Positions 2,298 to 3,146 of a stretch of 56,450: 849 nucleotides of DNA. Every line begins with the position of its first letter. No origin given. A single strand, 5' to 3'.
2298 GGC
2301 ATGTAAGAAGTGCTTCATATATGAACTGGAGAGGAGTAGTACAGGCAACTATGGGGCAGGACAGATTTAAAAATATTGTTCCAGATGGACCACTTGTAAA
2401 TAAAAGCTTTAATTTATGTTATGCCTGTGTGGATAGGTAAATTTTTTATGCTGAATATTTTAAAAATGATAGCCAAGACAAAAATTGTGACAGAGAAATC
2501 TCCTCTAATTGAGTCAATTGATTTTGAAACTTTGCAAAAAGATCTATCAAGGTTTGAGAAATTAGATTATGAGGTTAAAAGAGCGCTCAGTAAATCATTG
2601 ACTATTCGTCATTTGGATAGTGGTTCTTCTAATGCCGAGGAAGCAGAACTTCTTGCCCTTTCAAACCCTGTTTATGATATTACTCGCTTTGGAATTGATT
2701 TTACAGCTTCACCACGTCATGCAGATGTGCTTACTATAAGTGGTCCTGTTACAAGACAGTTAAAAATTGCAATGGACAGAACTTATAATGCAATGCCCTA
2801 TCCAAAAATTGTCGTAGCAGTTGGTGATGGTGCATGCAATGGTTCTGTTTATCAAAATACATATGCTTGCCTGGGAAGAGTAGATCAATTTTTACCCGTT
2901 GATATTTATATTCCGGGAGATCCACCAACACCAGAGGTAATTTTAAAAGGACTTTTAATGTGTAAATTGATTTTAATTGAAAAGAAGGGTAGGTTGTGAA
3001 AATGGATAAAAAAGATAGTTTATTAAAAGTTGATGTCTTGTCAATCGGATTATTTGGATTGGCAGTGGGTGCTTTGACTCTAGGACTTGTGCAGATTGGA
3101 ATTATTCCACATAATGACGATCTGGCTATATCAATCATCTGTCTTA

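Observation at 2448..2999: NuoB/HyfI-like small subunit has lost its canonical [4Fe-4S] cysteines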

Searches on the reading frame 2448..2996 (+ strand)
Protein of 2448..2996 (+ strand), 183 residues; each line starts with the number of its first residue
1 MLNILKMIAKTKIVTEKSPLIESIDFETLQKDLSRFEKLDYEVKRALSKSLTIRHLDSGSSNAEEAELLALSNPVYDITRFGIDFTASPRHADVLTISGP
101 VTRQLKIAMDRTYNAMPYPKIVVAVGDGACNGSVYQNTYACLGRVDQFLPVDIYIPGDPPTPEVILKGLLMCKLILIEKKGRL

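Call 3: search_protein_families(library=pfam, proteins=[window:2448-2996:+], max_evalue=0.01)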
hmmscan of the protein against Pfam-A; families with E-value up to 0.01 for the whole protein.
window:2448-2996:+ (183 aa): 1 family
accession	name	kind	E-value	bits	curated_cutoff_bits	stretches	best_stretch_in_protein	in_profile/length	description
PF01058.29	Oxidored_q6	-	1.2e-23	83.7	27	1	64-171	4-127/128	NADH ubiquinone oxidoreductase, 20 Kd subunit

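Call 4: search_protein_families(library=ncbifam, proteins=[window:2448-2996:+], max_evalue=0.01)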
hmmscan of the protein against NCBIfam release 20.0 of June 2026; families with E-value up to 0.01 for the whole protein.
window:2448-2996:+ (183 aa): 12 families
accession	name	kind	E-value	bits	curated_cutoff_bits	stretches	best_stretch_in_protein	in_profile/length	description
NF005012.1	PRK06411.1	subfamily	1.1e-33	116.1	116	1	39-173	24-155/166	NADH-quinone oxidoreductase subunit NuoB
TIGR01957.1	nuoB_fam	subfamily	1.1e-30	106.4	142.7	1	66-172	31-138/145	NADH-quinone oxidoreductase subunit B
NF011394.0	PRK14819.1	equivalog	4.8e-26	91.9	312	1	67-171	46-151/264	NADH-quinone oxidoreductase subunit B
NF011390.0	PRK14815.1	equivalog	1e-25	90.1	281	1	66-173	47-154/183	NADH dehydrogenase subunit B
NF011391.0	PRK14816.1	equivalog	1.1e-25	90.3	283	1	66-171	66-172/196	NADH-quinone oxidoreductase subunit B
NF011395.0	PRK14820.1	equivalog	2.5e-24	86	263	1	66-173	47-154/180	NADH-quinone oxidoreductase subunit B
NF011393.0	PRK14818.1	equivalog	8.8e-24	84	255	1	65-173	44-152/173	NADH dehydrogenase subunit B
NF009808.0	PRK13292.1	equivalog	4.1e-23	81.2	1156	1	71-172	44-145/791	NADH-quinone oxidoreductase subunit B/C/D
NF011392.0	PRK14817.1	equivalog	1.1e-21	77.3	271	1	67-173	51-157/182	NADH-quinone oxidoreductase subunit B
NF011388.0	PRK14813.1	equivalog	2.1e-21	76.7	294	1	67-178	43-156/189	NADH dehydrogenase subunit B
NF011389.0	PRK14814.1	equivalog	3.1e-21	76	285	1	69-171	50-152/186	NADH dehydrogenase subunit B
TIGR03294.1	FrhG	equivalog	0.0013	18.5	245.5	1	91-171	50-139/228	coenzyme F420 hydrogenase subunit gamma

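Call 5: search_solved_structures(query=window:2448-2996:+, max_evalue=0.00001, show_alignments=4)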
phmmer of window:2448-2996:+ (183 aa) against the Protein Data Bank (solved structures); distinct sequences matched with E-value up to 0.00001: 43.
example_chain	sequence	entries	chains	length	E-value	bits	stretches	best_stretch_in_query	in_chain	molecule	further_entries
6cfw_J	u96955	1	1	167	1.2e-29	106.9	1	32-172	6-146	Probable membrane-bound hydrogenase subunit mbhJ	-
7z0s_G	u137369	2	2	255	5.1e-27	98.3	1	45-180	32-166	Formate hydrogenlyase subunit 7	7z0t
7zeb_6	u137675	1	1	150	1.6e-25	93.4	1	66-180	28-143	NADH dehydrogenase [ubiquinone] iron-sulfur protein 7, mitochondrial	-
9w2u_B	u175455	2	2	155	1.7e-25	93.3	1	66-180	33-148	NADH dehydrogenase [ubiquinone] iron-sulfur protein 7, mitochondrial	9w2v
7zd6_6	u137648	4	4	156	1.7e-25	93.3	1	66-180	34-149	NADH dehydrogenase [ubiquinone] iron-sulfur protein 7, mitochondrial | Complex I-20kD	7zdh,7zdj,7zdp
5lc5_B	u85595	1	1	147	2.3e-25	92.9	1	66-174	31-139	NADH dehydrogenase [ubiquinone] iron-sulfur protein 7, mitochondrial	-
7v2c_C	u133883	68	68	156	2.3e-25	92.9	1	66-174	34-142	NADH dehydrogenase [ubiquinone] iron-sulfur protein 7,mitochondrial | NADH dehydrogenase [ubiquinone] iron-sulfur protein 7, mitochondrial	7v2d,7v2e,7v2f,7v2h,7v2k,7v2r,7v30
5ldw_B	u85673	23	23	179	2.5e-25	92.7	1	66-180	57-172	NADH dehydrogenase [ubiquinone] iron-sulfur protein 7, mitochondrial | Mitochondrial complex I, PSST subunit | NADH:ubiquinone oxidoreductase core subunit S7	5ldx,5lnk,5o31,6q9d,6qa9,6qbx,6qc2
5xtb_C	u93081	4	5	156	2.7e-25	92.6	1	66-173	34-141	NADH dehydrogenase [ubiquinone] iron-sulfur protein 7, mitochondrial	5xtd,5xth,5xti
9ti4_E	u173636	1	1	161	3e-25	92.5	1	66-173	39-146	NADH dehydrogenase [ubiquinone] iron-sulfur protein 7, mitochondrial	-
6g2j_B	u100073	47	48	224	3.6e-25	92.2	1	66-173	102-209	NADH dehydrogenase [ubiquinone] iron-sulfur protein 7, mitochondrial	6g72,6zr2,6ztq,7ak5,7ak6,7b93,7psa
7qsd_B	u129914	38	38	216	3.9e-25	92.1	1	66-180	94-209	NADH dehydrogenase [ubiquinone] iron-sulfur protein 7, mitochondrial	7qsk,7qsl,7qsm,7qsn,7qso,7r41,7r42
7vxu_C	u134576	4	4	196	4.3e-25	92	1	66-174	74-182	Complex I-20kD | NADH dehydrogenase [ubiquinone] iron-sulfur protein 7, mitochondrial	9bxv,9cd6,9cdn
6zk9_6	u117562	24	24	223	4.3e-25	92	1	66-180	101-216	Mitochondrial complex I, PSST subunit | Complex I-20kD | NADH dehydrogenase [ubiquinone] iron-sulfur protein 7, mitochondrial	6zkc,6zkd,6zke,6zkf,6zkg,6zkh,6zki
5gpn_a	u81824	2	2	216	5.5e-25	91.6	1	66-174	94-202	NADH dehydrogenase [ubiquinone] iron-sulfur protein 7 | NADH dehydrogenase [ubiquinone] iron-sulfur protein 7, mitochondrial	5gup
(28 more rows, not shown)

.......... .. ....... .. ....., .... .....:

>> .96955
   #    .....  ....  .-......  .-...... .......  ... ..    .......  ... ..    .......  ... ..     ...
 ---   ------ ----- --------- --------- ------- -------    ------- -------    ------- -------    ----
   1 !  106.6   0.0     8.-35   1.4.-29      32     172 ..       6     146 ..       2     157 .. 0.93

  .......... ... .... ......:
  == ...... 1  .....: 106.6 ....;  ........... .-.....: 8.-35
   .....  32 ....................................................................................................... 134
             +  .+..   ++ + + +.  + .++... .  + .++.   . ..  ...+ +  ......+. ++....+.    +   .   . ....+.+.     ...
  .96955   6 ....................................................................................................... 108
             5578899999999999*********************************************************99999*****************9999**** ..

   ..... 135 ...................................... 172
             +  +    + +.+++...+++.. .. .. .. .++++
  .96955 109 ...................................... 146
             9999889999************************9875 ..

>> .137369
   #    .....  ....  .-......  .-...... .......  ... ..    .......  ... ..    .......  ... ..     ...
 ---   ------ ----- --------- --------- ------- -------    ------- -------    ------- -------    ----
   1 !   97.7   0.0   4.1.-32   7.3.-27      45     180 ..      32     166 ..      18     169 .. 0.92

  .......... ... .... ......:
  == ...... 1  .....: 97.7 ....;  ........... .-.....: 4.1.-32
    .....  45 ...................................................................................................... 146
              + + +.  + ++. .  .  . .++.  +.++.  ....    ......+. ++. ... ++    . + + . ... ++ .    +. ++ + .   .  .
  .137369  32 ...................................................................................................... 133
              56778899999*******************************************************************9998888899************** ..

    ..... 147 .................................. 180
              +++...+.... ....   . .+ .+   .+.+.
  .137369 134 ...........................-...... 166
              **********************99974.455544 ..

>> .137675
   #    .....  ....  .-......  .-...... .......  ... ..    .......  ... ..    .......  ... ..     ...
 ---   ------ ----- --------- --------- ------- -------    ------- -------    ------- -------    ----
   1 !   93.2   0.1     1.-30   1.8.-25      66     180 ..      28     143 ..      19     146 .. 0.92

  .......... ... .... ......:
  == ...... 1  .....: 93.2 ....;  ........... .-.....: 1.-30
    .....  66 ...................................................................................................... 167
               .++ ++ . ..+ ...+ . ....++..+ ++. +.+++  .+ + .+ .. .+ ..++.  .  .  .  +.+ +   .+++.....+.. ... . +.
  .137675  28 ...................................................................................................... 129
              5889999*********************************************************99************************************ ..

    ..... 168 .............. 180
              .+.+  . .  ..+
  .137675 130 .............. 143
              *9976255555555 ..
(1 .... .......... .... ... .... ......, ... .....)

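Call 16: find_homologous_proteins(query=window:2448-2996:+, max_evalue=1e-10)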
Query window:2448-2996:+ (183 aa): 2645 proteins with E <= 1e-10 among 2760 candidates; the best 120 are listed.
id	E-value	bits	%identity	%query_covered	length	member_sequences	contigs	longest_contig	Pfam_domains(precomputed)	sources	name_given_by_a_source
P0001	2.2e-114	397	100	100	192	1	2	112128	PF01058.30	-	-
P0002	7.2e-104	363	93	96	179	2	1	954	PF01058.30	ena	-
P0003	6.6e-102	357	88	99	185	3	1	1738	PF01058.30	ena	-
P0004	8.5e-102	356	88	100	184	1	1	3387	PF01058.30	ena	-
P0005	1.6e-101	356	91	96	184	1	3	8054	PF01058.30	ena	-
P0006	6.0e-101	354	86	100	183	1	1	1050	PF01058.30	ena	-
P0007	5.0e-100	351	88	98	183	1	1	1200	PF01058.30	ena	-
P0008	9.3e-99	347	85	99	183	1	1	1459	PF01058.30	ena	-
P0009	1.1e-98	346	87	98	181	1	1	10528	PF01058.30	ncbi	-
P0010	2.7e-98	345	86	98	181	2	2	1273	PF01058.30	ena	-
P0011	3.3e-96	338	84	99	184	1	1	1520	PF01058.30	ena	-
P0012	2.5e-88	313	77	98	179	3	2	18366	PF01058.30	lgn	-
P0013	1.1e-84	301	75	92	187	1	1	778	PF01058.30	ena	-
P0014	1.6e-80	287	70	99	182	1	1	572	PF01058.30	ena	-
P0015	4.8e-80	286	71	98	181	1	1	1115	PF01058.30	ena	-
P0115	7.4e-46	174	52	93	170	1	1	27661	PF01058.30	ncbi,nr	ncbi:MAG: NADH-quinone oxidoreductase subunit B family protein [Nitrospirae bacterium]|nr:NADH-quino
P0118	4.1e-45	172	48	92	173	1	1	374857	PF01058.30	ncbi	-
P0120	7.8e-45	171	54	74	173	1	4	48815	PF01058.30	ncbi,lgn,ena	ncbi:MAG: NADH-quinone oxidoreductase subunit B family protein [Nanoarchaeota archaeon]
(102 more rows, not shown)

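Call 25: search_protein_representatives(protein=window:2448-2996:+)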
Query: 183 residues. Proteins with E-value up to 0.001 (for the whole library): 5625; up to 1e-10: 2611; up to 1e-30: 83. The best 150 are listed.
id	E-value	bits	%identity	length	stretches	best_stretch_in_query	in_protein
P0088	4.4e-63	228.7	64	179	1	29-177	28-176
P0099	1.7e-60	220.3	59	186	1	1-179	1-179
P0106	1.9e-56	207.1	59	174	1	13-179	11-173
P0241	1.7e-42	161.7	55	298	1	31-172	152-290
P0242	1.2e-41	158.9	47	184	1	5-172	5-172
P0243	1.2e-40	155.6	53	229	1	39-171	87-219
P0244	1.3e-40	155.6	52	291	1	35-172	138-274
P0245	3.4e-40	154.2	53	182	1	31-171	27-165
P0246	8.9e-40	152.8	55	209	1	41-172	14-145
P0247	1.0e-39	152.6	50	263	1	38-172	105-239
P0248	1.4e-39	152.2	48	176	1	2-171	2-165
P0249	1.6e-39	152.0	51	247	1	42-172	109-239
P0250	2.0e-39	151.7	50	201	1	36-172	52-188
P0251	3.3e-39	151.0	50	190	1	32-173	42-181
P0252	5.3e-39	150.3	50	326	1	38-172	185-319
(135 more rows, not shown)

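Call 43: find_encoding_contigs(protein=P0118, flank=10000, max_places=1)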
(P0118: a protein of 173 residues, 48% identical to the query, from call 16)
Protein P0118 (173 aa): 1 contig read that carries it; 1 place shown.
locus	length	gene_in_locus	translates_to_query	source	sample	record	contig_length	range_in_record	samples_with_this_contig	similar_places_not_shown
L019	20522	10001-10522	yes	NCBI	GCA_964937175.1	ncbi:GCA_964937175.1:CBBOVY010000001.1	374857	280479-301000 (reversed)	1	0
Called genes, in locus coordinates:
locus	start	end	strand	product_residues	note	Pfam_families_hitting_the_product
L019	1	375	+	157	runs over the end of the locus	-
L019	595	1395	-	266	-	PF18914:DUF5666 (faint)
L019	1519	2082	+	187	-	-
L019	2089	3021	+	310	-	PF00188:CAP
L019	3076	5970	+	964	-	PF26449:DUF8128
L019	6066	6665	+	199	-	PF00334:NDK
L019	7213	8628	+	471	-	PF00753:Lactamase_B, PF12706:Lactamase_B_2 (weak), PF16661:Lactamase_B_6, PF23023:Anti-Pycsar_Apyc1 (faint), PF10996:Beta-Casp, PF07521:RMMBL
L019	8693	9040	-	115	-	PF00453:Ribosomal_L20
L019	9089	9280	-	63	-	PF01632:Ribosomal_L35p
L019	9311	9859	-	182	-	PF05198:IF3_N, PF00707:IF3_C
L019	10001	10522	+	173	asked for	PF01058:Oxidored_q6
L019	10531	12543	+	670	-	PF00361:Proton_antipo_M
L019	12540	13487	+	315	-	PF00146:NADHdh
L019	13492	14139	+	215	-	-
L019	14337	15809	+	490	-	PF00361:Proton_antipo_M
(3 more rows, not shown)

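Call 44: find_encoding_contigs(protein=P0115, flank=10000, max_places=1)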
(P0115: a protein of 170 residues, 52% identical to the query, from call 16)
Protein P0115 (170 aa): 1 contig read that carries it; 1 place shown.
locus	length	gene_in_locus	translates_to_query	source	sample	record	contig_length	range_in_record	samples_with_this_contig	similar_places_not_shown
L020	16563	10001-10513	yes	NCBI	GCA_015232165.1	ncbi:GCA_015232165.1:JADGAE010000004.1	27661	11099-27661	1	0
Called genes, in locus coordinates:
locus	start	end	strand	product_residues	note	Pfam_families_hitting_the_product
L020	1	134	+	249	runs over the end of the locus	PF17680:FlgO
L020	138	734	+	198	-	PF17680:FlgO (weak)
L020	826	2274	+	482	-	PF01555:N6_N4_Mtase, PF08241:Methyltransf_11 (faint), PF13649:Methyltransf_25 (faint), PF13847:Methyltransf_31 (weak), PF01555:N6_N4_Mtase (weak)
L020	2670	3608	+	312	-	PF04556:DpnII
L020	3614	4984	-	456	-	PF01565:FAD_binding_4, PF02913:FAD-oxidase_C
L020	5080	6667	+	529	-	PF00092:VWA, PF13519:VWA_2, PF13768:VWA_3 (weak)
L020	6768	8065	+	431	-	PF13012:MitMem_reg (faint)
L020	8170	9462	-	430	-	PF00069:Pkinase, PF07714:PK_Tyr_Ser-Thr, PF00027:cNMP_binding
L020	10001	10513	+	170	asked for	PF01058:Oxidored_q6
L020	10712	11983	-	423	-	PF00919:UPF0004, PF04055:Radical_SAM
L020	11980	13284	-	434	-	PF00919:UPF0004, PF04055:Radical_SAM, PF01938:TRAM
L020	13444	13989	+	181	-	PF19788:DUF6272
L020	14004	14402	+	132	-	PF09345:SiaC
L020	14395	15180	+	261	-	PF00990:GGDEF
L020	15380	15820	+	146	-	PF13181:TPR_8 (faint), PF13424:TPR_12 (faint), PF00515:TPR_1, PF07719:TPR_2 (weak), PF13432:TPR_16 (weak), PF13414:TPR_11, PF00515:TPR_1, PF07719:TPR_2 (weak), +2 more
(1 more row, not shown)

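Call 45: find_encoding_contigs(protein=P0120, flank=10000, max_places=1)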
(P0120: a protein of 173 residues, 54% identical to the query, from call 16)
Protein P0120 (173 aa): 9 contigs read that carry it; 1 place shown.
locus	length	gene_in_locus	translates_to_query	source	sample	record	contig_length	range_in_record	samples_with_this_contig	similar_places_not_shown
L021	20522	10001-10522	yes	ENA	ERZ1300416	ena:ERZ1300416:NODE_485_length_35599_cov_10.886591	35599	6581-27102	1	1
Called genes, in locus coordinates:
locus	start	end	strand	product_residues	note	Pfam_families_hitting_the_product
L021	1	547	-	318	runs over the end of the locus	PF05598:DUF772, PF01609:DDE_Tnp_1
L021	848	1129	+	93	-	PF13616:Rotamase_3, PF13145:Rotamase_2, PF00639:Rotamase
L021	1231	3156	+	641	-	PF00270:DEAD (faint), PF04851:ResIII, PF17757:UvrB_inter, PF27431:UvrB_3rd, PF00271:Helicase_C, PF12344:UvrB, PF02151:UVR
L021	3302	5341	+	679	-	PF00361:Proton_antipo_M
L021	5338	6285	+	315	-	PF00146:NADHdh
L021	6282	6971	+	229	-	-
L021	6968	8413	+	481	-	PF00361:Proton_antipo_M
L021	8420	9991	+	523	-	PF00329:Complex1_30kDa, PF00374:NiFeSe_Hases (faint), PF00346:Complex1_49kDa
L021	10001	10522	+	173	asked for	PF01058:Oxidored_q6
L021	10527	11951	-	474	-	PF00391:PEP-utilizers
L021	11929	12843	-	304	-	PF00300:His_Phos_1 (weak)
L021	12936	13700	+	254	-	PF01978:TrmB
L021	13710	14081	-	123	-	PF01850:PIN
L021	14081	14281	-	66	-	-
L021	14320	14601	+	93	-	PF13458:Peripla_BP_6, PF13433:Peripla_BP_5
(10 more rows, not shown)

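Call 48: find_related_loci(query=A1, collection=genome_contigs, flank=10000)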
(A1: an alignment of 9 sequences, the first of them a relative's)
Query A1 (192 aa) in genome_contigs; peptide patterns used: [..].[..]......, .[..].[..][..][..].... (x = any residue, [..] = any of these).
599 stretches matched a pattern (row limit reached: there are more); 589 encode a relative of the query (tblastn E <= 1e-3); the best 80 are kept; 80 distinct loci.
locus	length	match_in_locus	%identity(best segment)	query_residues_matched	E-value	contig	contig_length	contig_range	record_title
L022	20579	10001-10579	68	1-189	3e-85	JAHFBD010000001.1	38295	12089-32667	MAG: Candidatus Melainabacteria bacterium isolate nzgw190 NODE_548_length_38296_cov_3.514368, whole genome shotgun seque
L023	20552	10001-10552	67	9-192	1e-82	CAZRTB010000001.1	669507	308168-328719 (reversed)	MAG TPA_asm: uncultured Gammaproteobacteria bacterium isolate SRP150892_co1_95 genome assembly, contig: NODE_2_length_66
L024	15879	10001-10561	66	4-188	3e-81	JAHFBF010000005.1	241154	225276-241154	MAG: Candidatus Melainabacteria bacterium isolate nzgw192 NODE_38_length_241155_cov_9.232415, whole genome shotgun seque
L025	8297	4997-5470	68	31-188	2e-71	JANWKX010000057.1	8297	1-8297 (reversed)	MAG: Vampirovibrionales bacterium isolate CRAIB_MAG104 c_000000029095, whole genome shotgun sequence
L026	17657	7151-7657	50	5-179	3e-52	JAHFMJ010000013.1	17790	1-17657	MAG: Candidatus Kaiserbacteria bacterium isolate nzgw454 NODE_688_length_17791_cov_4.730277, whole genome shotgun sequen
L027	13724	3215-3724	49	8-181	8e-52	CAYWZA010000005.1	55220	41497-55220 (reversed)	MAG TPA_asm: uncultured Candidatus Saccharibacteria bacterium isolate SRP269290_co7_77 genome assembly, contig: NODE_123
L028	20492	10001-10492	49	10-179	4e-51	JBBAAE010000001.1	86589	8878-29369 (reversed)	MAG: Candidatus Paceibacterota bacterium isolate SO_2017_GW3_33 scaffold_271_c1_OW296A_2017, whole genome shotgun sequen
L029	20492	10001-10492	51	10-179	2e-50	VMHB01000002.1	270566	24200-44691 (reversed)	MAG: Parcubacteria group bacterium Greene0714_7 Greene07147_scaffold_229, whole genome shotgun sequence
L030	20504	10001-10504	48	12-179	7e-50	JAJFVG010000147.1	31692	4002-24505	MAG: Nitrospiraceae bacterium isolate bin.662 k141_2349792, whole genome shotgun sequence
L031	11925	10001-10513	49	10-188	2e-49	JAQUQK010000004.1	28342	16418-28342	MAG: Thermoplasmatota archaeon isolate STD1_48 NODE_3420_length_28342_cov_14.358533_Sandtown_D1, whole genome shotgun se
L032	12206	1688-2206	50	12-179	5e-49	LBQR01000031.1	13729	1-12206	MAG: Candidatus Moranbacteria bacterium GW2011_GWF2_35_54 UR83_C0031, whole genome shotgun sequence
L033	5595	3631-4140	48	3-179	6e-49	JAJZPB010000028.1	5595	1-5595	MAG: bacterium isolate SKS1.bin108 NODE_25572_length_5595_cov_4.001646, whole genome shotgun sequence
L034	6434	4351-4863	46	8-188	4e-49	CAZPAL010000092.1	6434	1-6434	MAG TPA_asm: uncultured Dehalococcoidales bacterium isolate binchicken_co220_100 genome assembly, contig: NODE_8102_leng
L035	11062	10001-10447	51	45-189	7e-49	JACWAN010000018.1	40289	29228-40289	MAG: Candidatus Woesearchaeota archaeon isolate A_NAN_12 k141_70712, whole genome shotgun sequence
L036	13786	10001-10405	56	46-180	1e-48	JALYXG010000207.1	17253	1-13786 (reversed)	MAG: Chloroflexota bacterium isolate KAP bin7 SD1490-92_k127_2327473, whole genome shotgun sequence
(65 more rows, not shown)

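Call 65: find_encoding_contigs(protein=P0009, flank=9000, max_places=1)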
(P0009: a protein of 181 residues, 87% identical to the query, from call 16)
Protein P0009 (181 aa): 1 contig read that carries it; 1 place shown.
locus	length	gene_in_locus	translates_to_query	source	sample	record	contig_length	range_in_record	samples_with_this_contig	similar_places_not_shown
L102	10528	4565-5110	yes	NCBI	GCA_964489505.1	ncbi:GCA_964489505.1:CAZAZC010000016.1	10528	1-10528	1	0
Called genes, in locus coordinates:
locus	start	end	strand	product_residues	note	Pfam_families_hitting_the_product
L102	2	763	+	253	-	?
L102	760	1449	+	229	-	PF00420:Oxidored_q2 (weak)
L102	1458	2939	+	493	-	PF00361:Proton_antipo_M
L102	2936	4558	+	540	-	PF00329:Complex1_30kDa, PF00374:NiFeSe_Hases, PF00346:Complex1_49kDa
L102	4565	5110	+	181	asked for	PF01058:Oxidored_q6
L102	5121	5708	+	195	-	PF01184:Gpr1_Fun34_YaaH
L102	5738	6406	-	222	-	PF00834:Ribul_P_3_epim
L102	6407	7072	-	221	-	PF00923:TAL_FSA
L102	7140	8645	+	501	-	PF21760:SecD_1st, PF22599:SecDF_P1_head, PF02355:SecD_SecF_C, PF03176:MMPL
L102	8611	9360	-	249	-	PF03808:Glyco_tran_WecG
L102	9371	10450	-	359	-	PF04230:PS_pyruv_trans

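Call 66: find_encoding_contigs(protein=P0005, flank=9000, max_places=1)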
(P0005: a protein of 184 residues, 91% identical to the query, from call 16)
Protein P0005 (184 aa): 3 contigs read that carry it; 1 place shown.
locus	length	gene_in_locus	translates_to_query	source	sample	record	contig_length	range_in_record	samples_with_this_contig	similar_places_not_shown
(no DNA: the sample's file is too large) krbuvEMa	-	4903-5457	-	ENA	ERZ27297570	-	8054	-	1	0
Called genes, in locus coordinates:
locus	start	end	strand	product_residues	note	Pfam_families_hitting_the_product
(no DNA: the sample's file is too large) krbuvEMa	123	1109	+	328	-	PF00146:NADHdh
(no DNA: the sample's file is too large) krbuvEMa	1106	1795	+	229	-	PF00420:Oxidored_q2 (weak)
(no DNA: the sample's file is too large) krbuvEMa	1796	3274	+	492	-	PF00361:Proton_antipo_M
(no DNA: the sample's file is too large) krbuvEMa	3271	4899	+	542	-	PF00329:Complex1_30kDa, PF00374:NiFeSe_Hases, PF00346:Complex1_49kDa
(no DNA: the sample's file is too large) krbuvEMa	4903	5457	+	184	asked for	PF01058:Oxidored_q6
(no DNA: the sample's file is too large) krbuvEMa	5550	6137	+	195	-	PF01184:Gpr1_Fun34_YaaH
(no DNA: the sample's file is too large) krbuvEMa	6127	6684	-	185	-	-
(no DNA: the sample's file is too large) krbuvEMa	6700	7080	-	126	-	PF08100:Dimerisation (faint), PF12840:HTH_20, PF01022:HTH_5, PF13601:HTH_34 (weak)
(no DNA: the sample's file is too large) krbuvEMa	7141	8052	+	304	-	?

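Call 76: predict_structure(alignment_id=A2)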
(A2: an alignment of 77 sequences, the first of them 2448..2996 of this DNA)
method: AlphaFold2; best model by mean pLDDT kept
length: 183 residues; sequences in the alignment: 77
mean_pLDDT: 87.8   pTM: 0.83
mean pLDDT of the five models: 87.8, 87.5, 84.9, 84.8, 83.6
residues with pLDDT >= 90: 113; 70-90: 60; 50-70: 7; < 50: 3
segments of 3 or more residues with pLDDT < 50: 181-183
pLDDT, mean of each block of 10 residues (from residue 1): 73 74 79 86 92 92 90 89 95 95 94 96 95 82 94 94 94 81 39
secondary structure, 60 per line:
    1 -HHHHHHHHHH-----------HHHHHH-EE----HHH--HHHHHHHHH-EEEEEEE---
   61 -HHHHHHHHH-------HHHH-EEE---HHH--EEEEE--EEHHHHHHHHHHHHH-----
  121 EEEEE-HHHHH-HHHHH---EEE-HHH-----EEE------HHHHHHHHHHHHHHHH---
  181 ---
elements in order: H2-11 H23-28 H41-49 E51-57 H62-70 H78-81 E83-85 E94-98 H103-115 E121-125 H127-131 H133-137 E141-143 E153-155 H162-177

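Call 78: fold_search(model_id=the predicted structure, library=pdb)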
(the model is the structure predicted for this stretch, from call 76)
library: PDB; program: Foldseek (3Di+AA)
matches with E <= 10: 1223; with E <= 0.001: 84
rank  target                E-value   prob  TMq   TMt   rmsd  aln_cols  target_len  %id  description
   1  9iho_B                9.3e-15  1.00  0.69  0.72  11.2       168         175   30  Open state without NUQM and without flavoprotein (classification state 4) of Pichia pastoris mitochondrial complex I i (released 2025-10-15)
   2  6zr2_B                1.9e-14  1.00  0.70  0.81   6.2       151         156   33  Cryo-EM structure of respiratory complex I in the active state from Mus musculus at 3.1 A (released 2020-10-21)
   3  8b9z_B                1.9e-14  1.00  0.70  0.70   8.1       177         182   27  Drosophila melanogaster complex I in the Active state (Dm1) (released 2023-01-18)
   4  7r43_B                3.2e-14  1.00  0.71  0.83   4.7       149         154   34  Bovine complex I in the presence of IM1761092, active class iii (Composite map) (released 2023-02-08)
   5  6cfw_J                4.2e-14  1.00  0.69  0.88   1.5       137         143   38  cryoEM structure of a respiratory membrane-bound hydrogenase (released 2018-05-23)
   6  9i4i_E                4.4e-14  1.00  0.71  0.80   3.9       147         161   35  High resolution Cryo-EM structure of human complex I in mitochondria (released 2025-11-12)
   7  8om1_B                5.0e-14  1.00  0.70  0.81   3.9       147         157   35  Mitochondrial complex I from Mus musculus in the active state (released 2023-08-09)
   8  9smf_B                6.6e-14  1.00  0.71  0.81   3.9       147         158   34  Reduced bovine complex I in lipid nanodisc, NADH-active-Q10 (released 2026-03-18)
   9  8pw5_6                6.6e-14  1.00  0.70  0.81   6.3       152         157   33  CS respirasome from murine liver (released 2024-04-24)
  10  7z0s_G                7.5e-14  1.00  0.72  0.53   5.0       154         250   35  Structure of the Escherichia coli formate hydrogenlyase complex (anaerobic preparation, without formate dehydrogenase  (released 2022-09-28)
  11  9g83_B                7.5e-14  1.00  0.70  0.79  14.1       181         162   26  Respiratory supercomplex CI1-CIII2-CIV2-(cbb3)1 from alphaproteobacterium (released 2026-02-04)
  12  5gup_I                8.0e-14  1.00  0.71  0.82   6.3       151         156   34  Cryo-EM structure of mammalian respiratory supercomplex I1III2IV1 (released 2017-03-29)
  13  7arc_B                8.5e-14  1.00  0.71  0.83   5.2       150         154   33  Cryo-EM structure of Polytomella Complex-I (peripheral arm) (released 2021-12-08)
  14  5xtb_C                1.1e-13  1.00  0.70  0.81   6.3       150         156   35  Cryo-EM structure of human respiratory complex I matrix arm (released 2017-08-30)
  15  7qso_B                1.3e-13  1.00  0.70  0.81   6.2       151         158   34  Bovine complex I in lipid nanodisc, State 3 (Slack) (released 2022-05-25)
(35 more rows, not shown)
